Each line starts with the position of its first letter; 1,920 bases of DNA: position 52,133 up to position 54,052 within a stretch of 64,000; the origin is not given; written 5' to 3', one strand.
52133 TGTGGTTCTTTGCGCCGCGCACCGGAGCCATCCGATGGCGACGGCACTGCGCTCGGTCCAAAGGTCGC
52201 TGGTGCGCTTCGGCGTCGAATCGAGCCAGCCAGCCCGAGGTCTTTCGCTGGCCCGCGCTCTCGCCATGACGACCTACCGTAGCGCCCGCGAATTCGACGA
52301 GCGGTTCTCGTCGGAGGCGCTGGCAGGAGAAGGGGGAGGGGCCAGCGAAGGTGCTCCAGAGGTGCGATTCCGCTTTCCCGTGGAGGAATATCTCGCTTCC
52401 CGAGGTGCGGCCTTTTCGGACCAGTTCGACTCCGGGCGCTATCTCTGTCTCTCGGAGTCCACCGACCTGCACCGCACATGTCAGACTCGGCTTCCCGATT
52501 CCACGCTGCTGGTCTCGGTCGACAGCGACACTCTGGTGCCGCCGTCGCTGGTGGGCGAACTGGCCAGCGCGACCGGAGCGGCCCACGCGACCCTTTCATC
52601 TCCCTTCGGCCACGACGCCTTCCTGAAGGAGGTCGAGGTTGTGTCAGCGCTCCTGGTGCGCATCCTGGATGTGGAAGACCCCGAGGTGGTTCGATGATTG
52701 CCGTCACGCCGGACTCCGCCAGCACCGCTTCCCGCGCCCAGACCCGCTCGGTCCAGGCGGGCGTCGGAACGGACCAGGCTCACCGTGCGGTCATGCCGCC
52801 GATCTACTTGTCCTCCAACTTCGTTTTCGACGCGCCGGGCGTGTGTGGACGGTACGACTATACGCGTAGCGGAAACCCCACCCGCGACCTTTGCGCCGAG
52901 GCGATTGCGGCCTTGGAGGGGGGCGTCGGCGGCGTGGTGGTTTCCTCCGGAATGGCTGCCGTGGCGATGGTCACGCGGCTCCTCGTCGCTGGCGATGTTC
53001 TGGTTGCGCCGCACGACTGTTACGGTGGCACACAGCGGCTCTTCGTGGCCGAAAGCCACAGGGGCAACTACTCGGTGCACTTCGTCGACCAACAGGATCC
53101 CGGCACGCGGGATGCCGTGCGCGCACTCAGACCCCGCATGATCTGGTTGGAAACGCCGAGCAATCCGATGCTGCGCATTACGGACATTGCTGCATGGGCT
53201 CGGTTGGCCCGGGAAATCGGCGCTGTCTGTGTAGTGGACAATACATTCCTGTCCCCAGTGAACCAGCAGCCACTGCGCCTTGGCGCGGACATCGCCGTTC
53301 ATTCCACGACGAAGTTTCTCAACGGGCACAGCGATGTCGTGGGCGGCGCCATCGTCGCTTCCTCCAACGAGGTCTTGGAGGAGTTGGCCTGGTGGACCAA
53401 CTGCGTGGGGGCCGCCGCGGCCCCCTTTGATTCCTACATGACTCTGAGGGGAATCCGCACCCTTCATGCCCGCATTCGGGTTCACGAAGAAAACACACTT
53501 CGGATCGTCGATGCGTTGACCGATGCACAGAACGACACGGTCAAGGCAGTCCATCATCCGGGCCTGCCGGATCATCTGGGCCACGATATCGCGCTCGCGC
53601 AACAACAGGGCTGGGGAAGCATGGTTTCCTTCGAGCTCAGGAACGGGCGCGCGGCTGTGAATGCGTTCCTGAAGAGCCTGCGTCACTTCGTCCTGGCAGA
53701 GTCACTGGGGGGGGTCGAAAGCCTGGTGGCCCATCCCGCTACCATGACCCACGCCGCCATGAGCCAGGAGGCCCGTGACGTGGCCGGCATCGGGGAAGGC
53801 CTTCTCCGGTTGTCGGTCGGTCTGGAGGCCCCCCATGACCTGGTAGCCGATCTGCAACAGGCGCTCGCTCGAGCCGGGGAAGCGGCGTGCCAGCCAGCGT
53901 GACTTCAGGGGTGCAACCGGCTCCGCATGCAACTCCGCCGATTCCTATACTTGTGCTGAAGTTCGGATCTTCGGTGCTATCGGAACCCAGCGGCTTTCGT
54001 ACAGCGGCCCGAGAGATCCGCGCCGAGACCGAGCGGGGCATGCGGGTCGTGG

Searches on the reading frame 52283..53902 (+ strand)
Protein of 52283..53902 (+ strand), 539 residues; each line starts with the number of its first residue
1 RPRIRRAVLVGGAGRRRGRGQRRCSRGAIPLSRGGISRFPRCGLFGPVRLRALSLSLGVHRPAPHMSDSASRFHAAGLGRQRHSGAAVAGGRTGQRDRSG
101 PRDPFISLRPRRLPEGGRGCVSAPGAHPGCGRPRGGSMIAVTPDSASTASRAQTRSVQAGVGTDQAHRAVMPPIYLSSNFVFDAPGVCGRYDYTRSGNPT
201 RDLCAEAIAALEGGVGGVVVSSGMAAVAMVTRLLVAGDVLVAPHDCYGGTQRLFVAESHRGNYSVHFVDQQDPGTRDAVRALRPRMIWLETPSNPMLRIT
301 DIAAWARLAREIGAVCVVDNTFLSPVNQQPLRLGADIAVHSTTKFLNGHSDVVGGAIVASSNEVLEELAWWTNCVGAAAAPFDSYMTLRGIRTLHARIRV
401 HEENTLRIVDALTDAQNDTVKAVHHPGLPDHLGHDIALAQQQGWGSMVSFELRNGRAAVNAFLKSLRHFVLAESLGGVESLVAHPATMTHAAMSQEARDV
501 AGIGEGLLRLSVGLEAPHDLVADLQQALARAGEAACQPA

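Call 17: search_protein_families(library=pfam, proteins=[window:52283-53902:+], max_evalue=0.01)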
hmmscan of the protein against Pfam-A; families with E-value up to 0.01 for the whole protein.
window:52283-53902:+ (539 aa): 1 family
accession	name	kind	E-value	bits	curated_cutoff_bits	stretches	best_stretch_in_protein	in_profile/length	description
PF01053.26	Cys_Met_Meta_PP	-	2.9e-128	428.1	27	1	153-528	1-380/381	Cys/Met metabolism PLP-dependent enzyme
